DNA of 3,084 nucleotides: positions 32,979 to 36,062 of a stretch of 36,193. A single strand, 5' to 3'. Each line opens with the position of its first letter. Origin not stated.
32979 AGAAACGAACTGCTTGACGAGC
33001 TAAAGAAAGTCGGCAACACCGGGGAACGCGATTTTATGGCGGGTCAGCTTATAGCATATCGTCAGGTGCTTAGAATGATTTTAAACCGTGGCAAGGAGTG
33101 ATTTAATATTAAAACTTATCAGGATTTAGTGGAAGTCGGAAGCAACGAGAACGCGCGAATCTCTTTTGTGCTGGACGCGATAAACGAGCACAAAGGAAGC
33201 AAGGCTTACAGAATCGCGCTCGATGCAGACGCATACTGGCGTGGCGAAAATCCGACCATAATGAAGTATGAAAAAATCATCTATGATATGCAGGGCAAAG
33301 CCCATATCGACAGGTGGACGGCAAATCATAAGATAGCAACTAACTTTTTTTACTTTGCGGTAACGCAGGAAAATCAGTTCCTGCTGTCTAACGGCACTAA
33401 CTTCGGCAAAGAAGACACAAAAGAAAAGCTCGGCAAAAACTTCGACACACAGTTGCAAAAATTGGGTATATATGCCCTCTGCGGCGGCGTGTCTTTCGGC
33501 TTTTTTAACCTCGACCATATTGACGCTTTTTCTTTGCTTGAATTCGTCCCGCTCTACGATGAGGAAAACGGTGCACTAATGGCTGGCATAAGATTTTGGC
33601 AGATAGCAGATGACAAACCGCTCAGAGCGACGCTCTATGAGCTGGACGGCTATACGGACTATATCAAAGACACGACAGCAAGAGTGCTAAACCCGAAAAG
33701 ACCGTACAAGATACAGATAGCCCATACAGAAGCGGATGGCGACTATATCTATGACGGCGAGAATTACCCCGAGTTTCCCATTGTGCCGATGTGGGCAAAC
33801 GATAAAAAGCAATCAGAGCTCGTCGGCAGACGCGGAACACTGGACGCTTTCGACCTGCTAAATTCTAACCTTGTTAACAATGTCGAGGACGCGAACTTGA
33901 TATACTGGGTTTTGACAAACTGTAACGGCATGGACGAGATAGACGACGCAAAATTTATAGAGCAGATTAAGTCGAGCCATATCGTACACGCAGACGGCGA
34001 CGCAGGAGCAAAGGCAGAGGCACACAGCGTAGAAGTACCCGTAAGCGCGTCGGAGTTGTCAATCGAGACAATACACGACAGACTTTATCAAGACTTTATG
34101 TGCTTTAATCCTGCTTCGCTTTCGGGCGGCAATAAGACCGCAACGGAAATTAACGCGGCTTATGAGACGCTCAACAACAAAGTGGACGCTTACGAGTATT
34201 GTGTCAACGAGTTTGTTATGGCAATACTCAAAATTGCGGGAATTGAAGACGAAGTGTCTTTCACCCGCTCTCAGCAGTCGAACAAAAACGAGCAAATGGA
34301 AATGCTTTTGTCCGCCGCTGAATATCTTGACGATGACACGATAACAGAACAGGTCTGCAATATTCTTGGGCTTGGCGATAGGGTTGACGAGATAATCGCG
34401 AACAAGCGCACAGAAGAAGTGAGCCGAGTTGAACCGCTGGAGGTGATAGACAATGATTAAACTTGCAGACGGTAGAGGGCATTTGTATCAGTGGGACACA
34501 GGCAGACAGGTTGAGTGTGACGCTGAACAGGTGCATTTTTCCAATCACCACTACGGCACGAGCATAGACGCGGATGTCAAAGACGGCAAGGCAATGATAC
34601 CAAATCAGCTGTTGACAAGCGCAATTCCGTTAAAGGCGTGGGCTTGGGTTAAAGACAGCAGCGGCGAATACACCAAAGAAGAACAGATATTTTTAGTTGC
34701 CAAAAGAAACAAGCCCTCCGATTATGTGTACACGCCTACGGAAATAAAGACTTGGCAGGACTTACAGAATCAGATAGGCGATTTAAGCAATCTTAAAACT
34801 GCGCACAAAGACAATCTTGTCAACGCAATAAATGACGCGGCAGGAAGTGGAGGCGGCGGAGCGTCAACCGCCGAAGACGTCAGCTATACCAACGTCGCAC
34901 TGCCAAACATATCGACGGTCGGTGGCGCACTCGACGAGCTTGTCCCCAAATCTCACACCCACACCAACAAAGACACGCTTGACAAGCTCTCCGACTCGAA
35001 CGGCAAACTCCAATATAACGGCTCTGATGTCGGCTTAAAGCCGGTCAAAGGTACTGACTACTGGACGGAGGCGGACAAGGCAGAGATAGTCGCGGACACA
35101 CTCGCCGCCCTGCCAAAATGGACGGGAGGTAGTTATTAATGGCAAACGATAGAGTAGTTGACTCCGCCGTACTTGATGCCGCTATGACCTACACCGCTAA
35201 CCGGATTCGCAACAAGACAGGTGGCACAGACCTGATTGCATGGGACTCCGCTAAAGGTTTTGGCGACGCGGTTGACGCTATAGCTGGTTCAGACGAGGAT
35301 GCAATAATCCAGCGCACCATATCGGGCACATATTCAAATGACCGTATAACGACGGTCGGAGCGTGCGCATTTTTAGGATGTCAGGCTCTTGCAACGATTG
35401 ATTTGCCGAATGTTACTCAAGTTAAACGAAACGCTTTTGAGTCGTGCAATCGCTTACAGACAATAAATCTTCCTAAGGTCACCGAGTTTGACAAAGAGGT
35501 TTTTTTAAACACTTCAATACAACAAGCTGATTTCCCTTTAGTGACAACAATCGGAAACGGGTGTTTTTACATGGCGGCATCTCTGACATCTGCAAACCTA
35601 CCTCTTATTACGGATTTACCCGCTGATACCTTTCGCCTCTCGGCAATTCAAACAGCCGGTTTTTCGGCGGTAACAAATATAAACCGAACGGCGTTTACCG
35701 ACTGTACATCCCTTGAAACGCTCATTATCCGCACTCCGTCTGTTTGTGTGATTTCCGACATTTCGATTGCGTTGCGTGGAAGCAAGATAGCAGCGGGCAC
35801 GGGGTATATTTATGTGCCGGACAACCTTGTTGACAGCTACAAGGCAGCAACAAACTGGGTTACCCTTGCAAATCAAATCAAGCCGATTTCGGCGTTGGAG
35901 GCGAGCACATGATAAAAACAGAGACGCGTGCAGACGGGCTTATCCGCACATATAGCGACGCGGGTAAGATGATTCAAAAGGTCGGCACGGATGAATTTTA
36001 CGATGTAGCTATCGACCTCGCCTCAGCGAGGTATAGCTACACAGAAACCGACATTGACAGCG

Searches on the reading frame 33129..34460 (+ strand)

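Call 52: search_protein_families(library=pfam, proteins=[window:33129-34460:+], max_evalue=0.0001)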
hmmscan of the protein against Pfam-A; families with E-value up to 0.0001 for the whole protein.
window:33129-34460:+ (443 aa): 1 family
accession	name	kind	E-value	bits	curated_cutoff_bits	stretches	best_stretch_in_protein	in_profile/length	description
PF05133.19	SPP1_portal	-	1.3e-25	90.7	25.5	1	33-412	18-396/416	Phage portal protein, SPP1 Gp6-like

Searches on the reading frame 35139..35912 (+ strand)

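Call 52: search_protein_families(library=pfam, proteins=[window:35139-35912:+], max_evalue=0.0001)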
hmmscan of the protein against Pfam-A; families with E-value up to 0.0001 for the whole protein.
window:35139-35912:+ (257 aa): 2 families
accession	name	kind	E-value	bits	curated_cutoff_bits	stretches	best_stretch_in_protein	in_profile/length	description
PF13306.12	LRR_5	-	2.4e-25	89.3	27.7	2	67-167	19-122/127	BspA type Leucine rich repeat region (6 copies)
PF13855.12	LRR_8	-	7.6e-05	22.8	27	0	67-111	10-56/61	Leucine rich repeat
